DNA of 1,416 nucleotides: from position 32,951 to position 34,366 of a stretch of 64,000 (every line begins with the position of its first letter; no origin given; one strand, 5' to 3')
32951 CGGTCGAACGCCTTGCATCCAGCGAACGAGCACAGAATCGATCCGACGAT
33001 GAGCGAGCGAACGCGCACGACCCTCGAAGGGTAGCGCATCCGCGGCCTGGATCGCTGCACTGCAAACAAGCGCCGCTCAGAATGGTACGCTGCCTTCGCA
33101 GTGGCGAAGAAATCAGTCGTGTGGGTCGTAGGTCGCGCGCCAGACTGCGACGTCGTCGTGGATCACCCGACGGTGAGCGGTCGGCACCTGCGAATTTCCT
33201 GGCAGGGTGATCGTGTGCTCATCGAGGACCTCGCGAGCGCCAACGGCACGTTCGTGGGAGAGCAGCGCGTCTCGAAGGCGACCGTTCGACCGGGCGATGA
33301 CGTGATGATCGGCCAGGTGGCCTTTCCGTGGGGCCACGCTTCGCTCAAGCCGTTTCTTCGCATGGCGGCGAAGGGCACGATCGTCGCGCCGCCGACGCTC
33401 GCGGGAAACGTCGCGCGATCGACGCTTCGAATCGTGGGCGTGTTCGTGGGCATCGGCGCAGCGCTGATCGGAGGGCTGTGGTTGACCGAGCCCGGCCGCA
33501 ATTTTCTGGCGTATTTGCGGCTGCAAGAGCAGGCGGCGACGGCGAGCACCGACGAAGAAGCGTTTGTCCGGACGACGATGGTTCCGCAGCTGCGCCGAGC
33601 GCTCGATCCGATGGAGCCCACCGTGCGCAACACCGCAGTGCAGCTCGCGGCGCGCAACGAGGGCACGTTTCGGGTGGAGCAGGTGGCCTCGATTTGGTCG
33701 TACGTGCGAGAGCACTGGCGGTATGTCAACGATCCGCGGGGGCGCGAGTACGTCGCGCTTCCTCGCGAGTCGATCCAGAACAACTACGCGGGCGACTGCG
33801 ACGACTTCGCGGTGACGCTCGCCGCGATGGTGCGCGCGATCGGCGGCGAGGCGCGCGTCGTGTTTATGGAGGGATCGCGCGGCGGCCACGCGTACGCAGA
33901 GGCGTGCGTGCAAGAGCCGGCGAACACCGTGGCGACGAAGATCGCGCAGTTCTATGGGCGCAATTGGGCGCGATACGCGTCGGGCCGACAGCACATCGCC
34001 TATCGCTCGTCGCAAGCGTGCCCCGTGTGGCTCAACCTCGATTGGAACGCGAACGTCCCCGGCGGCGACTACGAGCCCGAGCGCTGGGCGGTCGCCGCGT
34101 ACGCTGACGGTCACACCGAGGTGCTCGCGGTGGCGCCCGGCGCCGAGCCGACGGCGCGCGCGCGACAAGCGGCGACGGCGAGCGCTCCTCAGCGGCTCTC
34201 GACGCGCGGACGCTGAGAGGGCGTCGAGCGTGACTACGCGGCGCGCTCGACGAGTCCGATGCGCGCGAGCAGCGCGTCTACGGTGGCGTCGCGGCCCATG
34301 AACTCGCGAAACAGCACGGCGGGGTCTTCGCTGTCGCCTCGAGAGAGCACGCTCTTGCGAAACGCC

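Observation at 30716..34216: Tandem pair of paralogous Cys-containing secreted proteins of unknown family, head-to-head with an FHA-transglutaminase membrane protein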

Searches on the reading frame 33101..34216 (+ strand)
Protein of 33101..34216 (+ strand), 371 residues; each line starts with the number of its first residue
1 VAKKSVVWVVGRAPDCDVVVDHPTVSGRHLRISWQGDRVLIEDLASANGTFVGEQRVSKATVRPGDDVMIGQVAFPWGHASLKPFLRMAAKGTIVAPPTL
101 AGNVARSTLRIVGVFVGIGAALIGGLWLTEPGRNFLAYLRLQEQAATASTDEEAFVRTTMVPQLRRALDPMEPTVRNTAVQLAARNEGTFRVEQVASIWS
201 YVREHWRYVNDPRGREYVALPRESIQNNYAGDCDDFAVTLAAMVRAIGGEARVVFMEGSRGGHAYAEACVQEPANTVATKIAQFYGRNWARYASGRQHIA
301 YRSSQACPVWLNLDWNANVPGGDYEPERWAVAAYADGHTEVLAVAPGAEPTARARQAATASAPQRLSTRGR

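Call 5: search_protein_families(library=pfam, max_evalue=1, proteins=[window:33101-34216:+])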
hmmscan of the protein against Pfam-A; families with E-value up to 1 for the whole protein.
window:33101-34216:+ (371 aa): 4 families
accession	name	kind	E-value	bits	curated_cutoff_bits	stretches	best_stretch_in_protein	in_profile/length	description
PF00498.31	FHA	-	1.3e-19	70.9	20.7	1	8-71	1-67/67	FHA domain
PF16697.10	Yop-YscD_cpl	-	6.6e-15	55.6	33.2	1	7-76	18-89/94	Inner membrane component of T3SS, cytoplasmic domain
PF01841.26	Transglut_core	-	3.3e-11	43.9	23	1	189-271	14-99/108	Transglutaminase-like superfamily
PF18129.7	SH3_12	-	0.14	12.6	26.2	0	9-39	26-59/69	Xrn1 SH3-like domain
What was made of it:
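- On FHA domain (PF00498), for 33101-34216: 70.9 bits vs a cut-off of 20.7 (call 5).
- On Transglutaminase-like core (PF01841), for 33101-34216: 43.9 bits vs 23 (call 5).
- Checked: The divergent gene 33101-34216(+) has FHA (E=1.3e-19) and Transglut_core (E=3.3e-11) (call 5).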

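Call 6: search_protein_families(library=ncbifam, max_evalue=1, proteins=[window:33101-34216:+])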
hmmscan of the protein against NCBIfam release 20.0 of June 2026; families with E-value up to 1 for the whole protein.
window:33101-34216:+ (371 aa): 8 families
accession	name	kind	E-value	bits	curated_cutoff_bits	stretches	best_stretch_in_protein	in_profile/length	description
NF049868.1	FhaB_Rv0019c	equivalog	5.8e-16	58.9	125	1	9-74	89-155/158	FHA domain-containing protein FhaB/FipA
NF041660.2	oxygluDhInhib_OdhI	equivalog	2.7e-11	43.5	200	1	8-73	58-123/130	oxoglutarate dehydrogenase inhibitor Odhl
NF052573.1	HisKinEspAMyxo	equivalog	1.4e-07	29.9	1400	1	8-74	48-115/755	serine histidine kinase EspA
TIGR03354.1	VI_FHA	hypoth_equivalog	7.5e-07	29.3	120.25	1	10-73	28-97/420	type VI secretion system-associated FHA domain protein TagH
NF033760.1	gliding_GltG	equivalog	2.2e-06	26.5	650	1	10-98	28-117/650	adventurous gliding motility protein GltG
NF052403.1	ESX1TransRegEspM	equivalog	0.00011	21.2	550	1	7-71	30-93/367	ESX-1 type VII secretion system transcriptional regulator EspM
TIGR02500.1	type_III_yscD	equivalog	0.034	13.1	86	1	8-129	22-147/413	type III secretion system inner membrane ring subunit SctD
NF045674.1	CystProtLapG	equivalog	0.079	12.1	320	1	182-249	54-123/221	cysteine protease LapG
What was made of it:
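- On Any Pfam-A or NCBIfam family (for paralogs A/B): 0 families at E<=1 for A and B (calls 5, 6).
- On LapG-type BTLCP protease (NF045674): 12.1 bits, E=0.079 (call 6).
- Closest known: LapD-LapG-LapA inside-out signalling. Different: The LapG model is far below its cut-off (12 vs 320 bits, call 6).
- There is a weak LapG-model hit (NF045674, E=0.079, call 6). The LapG model scores 12 bits against a cut-off of 320 (call 6).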

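Call 72: search_solved_structures(query=window:33101-34216:+, max_evalue=0.1, show_alignments=0)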
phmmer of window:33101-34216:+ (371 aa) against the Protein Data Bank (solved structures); distinct sequences matched with E-value up to 0.1: 39.
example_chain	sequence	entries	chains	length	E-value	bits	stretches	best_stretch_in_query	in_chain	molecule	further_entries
6i2q_B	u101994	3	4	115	5.6e-09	38.7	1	10-73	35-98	Glycogen accumulation regulator GarA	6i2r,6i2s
2kkl_A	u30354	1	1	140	9.6e-09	37.9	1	8-79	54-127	Uncharacterized protein Mb1858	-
8p5r_G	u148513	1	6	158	1.1e-08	37.7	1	10-73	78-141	Glycogen accumulation regulator GarA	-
2kfu_A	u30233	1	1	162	3.7e-08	36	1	8-73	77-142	Rv1827 pThr 22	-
6i2p_D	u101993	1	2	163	3.8e-08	36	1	8-73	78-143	Glycogen accumulation regulator GarA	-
7rj3_A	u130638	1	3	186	4.9e-08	35.6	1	8-73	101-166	Glycogen accumulation regulator GarA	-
3po8_A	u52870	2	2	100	7.6e-06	28.4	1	9-72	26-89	Putative uncharacterized protein TB39.8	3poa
2lc1_A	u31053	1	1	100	7.9e-06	28.3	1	9-72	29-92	Putative uncharacterized protein TB39.8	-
2kb3_A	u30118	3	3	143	1.8e-05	27.2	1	9-73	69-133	Oxoglutarate dehydrogenase inhibitor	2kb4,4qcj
8p5x_G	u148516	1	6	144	1.8e-05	27.1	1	9-73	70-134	Oxoglutarate dehydrogenase inhibitor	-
3oun_A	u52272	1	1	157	2.3e-05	26.8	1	9-72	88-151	Putative uncharacterized protein TB39.8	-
6cah_A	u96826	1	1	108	9.9e-05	24.7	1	10-78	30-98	ABC transporter ATP-binding/permease protein Rv1747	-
2fez_A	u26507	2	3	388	0.00027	23.3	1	9-73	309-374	Probable regulatory protein embR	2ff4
1g6g_A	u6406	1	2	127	0.0013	21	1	6-71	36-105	PROTEIN KINASE RAD53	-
2n84_A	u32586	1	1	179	0.0017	20.6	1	8-64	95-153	Uncharacterized protein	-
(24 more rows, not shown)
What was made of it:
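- On FHA domain (PF00498), for 33101-34216: The closest solved relatives are GarA, OdhI and FhaB (call 72).
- Closest known: Myxobacterial STPK -> FHA-domain sigma54 enhancer-binding protein cascades. Same: FHA domains of the GarA/OdhI/FhaB type (closest solved: GarA, E=5.6e-9, call 72).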
